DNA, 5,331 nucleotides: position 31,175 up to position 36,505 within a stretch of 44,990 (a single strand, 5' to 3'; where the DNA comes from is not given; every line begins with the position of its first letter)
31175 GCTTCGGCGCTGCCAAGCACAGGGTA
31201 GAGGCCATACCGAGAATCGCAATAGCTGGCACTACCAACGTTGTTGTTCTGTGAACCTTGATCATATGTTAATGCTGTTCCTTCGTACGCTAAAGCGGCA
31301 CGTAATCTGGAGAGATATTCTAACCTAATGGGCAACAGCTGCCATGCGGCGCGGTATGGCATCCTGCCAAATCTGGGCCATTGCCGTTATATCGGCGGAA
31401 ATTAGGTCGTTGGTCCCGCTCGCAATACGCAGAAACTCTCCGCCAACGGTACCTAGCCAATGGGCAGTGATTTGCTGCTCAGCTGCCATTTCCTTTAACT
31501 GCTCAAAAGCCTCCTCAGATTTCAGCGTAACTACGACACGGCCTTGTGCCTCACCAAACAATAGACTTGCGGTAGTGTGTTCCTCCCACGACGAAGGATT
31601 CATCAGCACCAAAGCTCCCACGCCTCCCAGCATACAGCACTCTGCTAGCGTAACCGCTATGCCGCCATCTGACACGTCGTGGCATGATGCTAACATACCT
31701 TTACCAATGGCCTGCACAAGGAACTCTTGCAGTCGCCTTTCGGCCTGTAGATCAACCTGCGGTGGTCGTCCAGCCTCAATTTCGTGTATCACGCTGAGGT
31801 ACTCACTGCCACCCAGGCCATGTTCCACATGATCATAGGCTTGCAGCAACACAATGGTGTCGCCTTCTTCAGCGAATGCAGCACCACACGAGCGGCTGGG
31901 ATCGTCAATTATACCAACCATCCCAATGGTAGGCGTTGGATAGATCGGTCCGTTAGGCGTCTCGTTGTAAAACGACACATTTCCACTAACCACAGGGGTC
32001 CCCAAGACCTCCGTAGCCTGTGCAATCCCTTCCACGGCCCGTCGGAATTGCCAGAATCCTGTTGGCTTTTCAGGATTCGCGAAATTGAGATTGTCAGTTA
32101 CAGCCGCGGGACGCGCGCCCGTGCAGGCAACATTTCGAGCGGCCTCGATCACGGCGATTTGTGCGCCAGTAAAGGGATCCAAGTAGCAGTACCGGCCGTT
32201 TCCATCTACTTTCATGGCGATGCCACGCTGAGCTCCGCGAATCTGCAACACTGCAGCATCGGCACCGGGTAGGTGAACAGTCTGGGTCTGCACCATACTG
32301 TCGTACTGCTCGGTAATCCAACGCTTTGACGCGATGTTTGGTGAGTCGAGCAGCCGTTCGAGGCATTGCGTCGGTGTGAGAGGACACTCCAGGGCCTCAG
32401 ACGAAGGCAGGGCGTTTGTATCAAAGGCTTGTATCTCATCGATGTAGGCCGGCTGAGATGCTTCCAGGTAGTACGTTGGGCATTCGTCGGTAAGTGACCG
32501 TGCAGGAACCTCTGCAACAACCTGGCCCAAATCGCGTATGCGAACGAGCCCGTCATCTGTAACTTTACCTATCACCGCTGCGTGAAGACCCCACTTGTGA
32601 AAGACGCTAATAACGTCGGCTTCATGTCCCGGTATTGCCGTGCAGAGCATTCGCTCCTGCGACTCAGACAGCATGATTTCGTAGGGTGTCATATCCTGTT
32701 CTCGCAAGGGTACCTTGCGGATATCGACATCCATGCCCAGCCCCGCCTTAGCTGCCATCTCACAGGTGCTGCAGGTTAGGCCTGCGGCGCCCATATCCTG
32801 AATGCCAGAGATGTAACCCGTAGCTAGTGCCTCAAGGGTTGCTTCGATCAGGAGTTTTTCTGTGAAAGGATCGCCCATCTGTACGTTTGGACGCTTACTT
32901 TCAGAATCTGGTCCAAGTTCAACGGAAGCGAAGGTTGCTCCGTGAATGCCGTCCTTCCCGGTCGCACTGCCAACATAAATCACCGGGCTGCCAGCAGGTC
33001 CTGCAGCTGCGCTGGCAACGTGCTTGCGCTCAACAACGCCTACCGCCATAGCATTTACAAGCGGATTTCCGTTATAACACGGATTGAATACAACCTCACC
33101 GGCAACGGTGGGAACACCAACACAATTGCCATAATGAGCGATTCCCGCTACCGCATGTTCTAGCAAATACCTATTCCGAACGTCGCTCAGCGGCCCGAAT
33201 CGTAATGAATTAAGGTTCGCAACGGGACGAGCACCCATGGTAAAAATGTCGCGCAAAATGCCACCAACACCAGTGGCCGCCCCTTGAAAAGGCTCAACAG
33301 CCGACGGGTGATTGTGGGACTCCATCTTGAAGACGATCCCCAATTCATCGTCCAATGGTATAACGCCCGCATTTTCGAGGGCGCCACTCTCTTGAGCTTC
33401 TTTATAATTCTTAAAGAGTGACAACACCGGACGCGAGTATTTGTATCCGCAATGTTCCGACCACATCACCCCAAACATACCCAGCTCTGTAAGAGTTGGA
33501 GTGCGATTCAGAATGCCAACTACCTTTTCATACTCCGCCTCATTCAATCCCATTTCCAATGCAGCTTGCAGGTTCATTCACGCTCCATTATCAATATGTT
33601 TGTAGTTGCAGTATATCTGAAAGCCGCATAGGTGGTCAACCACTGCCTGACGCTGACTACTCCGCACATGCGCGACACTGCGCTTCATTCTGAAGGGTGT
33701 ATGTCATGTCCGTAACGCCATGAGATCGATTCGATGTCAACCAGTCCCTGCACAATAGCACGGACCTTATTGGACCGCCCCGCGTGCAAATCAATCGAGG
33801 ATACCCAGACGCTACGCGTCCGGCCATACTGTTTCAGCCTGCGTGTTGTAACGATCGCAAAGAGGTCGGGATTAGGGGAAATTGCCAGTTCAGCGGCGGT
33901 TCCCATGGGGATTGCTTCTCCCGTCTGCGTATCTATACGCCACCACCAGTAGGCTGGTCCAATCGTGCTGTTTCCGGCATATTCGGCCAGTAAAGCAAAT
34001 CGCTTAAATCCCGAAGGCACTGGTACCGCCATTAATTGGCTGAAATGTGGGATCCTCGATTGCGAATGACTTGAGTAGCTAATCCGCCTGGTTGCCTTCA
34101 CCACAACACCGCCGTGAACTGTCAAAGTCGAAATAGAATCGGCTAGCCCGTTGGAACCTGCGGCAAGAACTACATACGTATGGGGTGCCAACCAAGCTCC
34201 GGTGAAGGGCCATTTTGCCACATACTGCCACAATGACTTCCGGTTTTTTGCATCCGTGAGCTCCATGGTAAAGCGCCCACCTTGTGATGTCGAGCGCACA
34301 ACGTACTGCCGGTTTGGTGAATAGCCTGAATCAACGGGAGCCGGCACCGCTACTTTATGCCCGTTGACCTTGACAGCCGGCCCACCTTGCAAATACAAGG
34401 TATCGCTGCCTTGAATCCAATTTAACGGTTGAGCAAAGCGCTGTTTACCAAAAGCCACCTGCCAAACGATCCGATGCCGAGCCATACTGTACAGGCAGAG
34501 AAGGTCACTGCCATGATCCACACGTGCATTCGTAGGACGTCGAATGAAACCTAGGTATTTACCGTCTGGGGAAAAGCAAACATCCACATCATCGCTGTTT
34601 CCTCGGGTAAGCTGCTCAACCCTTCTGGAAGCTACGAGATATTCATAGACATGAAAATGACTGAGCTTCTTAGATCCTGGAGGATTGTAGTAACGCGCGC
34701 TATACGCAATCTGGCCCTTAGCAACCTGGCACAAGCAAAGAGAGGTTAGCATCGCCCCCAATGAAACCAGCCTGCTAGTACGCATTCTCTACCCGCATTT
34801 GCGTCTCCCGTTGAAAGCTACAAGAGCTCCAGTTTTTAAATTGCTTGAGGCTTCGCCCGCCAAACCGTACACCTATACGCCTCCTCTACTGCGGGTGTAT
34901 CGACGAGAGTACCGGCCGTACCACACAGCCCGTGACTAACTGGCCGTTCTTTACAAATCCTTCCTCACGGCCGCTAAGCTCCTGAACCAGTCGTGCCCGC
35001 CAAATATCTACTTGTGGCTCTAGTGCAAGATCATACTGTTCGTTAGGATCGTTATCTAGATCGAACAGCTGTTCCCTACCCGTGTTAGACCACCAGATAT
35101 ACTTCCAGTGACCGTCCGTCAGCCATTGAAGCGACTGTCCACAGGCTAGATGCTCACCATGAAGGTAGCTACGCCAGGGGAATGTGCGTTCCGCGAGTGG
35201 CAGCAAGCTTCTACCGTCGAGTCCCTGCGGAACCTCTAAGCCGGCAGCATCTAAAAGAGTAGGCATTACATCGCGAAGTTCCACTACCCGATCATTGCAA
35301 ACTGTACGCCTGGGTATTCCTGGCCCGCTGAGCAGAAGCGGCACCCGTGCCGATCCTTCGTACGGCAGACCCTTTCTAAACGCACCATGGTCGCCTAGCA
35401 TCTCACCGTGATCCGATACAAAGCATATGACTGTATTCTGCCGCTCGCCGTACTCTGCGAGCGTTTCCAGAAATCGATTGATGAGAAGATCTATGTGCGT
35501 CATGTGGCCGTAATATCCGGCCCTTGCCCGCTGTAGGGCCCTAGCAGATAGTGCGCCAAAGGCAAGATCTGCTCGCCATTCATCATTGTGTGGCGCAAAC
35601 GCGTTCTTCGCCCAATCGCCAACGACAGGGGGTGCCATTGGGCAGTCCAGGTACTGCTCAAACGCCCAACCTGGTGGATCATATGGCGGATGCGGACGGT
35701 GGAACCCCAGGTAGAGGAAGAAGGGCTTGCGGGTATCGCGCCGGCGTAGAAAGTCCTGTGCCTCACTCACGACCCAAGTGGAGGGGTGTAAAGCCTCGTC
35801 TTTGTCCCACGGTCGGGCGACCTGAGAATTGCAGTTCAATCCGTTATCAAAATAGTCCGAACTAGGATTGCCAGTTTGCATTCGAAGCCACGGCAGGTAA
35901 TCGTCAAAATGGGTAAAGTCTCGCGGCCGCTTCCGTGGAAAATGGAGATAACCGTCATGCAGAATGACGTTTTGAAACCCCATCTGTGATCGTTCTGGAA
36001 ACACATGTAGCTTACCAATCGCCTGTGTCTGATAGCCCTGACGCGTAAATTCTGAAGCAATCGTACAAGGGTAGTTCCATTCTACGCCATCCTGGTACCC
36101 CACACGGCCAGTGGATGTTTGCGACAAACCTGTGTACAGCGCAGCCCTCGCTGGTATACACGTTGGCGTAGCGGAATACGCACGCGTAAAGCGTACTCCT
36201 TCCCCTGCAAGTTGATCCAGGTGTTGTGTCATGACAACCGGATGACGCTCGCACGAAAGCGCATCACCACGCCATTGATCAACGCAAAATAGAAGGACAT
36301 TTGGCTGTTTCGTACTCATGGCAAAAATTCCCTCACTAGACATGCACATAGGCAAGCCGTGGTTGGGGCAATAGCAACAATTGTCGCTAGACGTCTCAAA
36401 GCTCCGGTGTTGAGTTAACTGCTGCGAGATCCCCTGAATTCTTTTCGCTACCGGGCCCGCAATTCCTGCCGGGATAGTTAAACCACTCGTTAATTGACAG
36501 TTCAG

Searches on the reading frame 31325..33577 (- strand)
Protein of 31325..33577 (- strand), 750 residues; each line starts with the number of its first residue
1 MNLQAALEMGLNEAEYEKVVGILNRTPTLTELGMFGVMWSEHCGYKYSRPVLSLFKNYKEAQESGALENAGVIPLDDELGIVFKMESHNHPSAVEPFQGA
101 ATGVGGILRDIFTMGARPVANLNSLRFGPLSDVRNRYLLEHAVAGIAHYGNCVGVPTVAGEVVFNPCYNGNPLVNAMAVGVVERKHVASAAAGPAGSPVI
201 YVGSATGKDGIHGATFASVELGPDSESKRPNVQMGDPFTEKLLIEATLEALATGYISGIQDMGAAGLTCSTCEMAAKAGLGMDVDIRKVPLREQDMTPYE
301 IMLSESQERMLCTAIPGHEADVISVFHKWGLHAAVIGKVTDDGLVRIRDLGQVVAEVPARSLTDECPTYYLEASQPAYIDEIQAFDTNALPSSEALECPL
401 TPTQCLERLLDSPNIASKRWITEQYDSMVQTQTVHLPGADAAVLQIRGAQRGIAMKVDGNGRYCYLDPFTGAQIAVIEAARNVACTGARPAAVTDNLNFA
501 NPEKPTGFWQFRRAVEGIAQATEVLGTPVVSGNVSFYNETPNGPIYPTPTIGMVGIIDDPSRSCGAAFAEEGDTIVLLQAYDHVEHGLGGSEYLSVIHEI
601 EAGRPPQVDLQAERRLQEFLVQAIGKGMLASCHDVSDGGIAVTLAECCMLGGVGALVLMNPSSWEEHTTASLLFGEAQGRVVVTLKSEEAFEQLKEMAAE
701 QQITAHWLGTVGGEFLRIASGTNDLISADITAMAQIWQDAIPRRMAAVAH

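Call 31: search_protein_families(library=pfam, proteins=[window:31325-33577:-], max_evalue=0.001)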
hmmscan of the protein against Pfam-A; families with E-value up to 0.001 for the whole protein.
window:31325-33577:- (750 aa): 3 families
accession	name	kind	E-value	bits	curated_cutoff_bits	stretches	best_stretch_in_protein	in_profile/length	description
PF02769.27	AIRS_C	-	4.2e-60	202.9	23.1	2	195-347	2-153/156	AIR synthase related protein, C-terminal domain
PF00586.29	AIRS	-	2e-55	186.5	24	2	68-182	2-112/112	AIR synthase related protein, N-terminal domain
PF18072.6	FGAR-AT_linker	-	1.9e-14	54.3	26.6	1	4-46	5-50/50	Formylglycinamide ribonucleotide amidotransferase linker domain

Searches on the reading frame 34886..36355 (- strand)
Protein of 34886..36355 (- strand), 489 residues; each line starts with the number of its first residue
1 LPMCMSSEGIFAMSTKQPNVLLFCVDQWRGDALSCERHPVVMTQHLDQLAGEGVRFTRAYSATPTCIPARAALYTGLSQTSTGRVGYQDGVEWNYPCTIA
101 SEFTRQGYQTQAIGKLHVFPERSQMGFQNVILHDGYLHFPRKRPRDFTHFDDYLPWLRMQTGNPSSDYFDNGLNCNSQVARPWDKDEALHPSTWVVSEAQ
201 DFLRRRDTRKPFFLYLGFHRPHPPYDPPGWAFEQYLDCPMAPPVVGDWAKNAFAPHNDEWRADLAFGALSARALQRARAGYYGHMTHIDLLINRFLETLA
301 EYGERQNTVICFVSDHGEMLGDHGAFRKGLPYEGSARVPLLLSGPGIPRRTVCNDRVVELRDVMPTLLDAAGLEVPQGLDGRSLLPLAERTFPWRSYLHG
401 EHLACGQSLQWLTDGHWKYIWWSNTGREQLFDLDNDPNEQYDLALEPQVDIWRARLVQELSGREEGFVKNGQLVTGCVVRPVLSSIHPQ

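Call 31: search_protein_families(library=pfam, proteins=[window:34886-36355:-], max_evalue=0.001)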
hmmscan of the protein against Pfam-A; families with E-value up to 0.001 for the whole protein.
window:34886-36355:- (489 aa): 3 families
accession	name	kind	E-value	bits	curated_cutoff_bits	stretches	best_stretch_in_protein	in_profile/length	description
PF00884.28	Sulfatase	-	6.2e-50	170.6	25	1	18-372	1-300/301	Sulfatase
PF16347.10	SGSH_C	-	2.4e-15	57.5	29.3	1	321-461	1-149/154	N-sulphoglucosamine sulphohydrolase, C-terminal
PF01663.27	Phosphodiest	-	1.9e-06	28.1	23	0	20-87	1-65/342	Type I phosphodiesterase / nucleotide pyrophosphatase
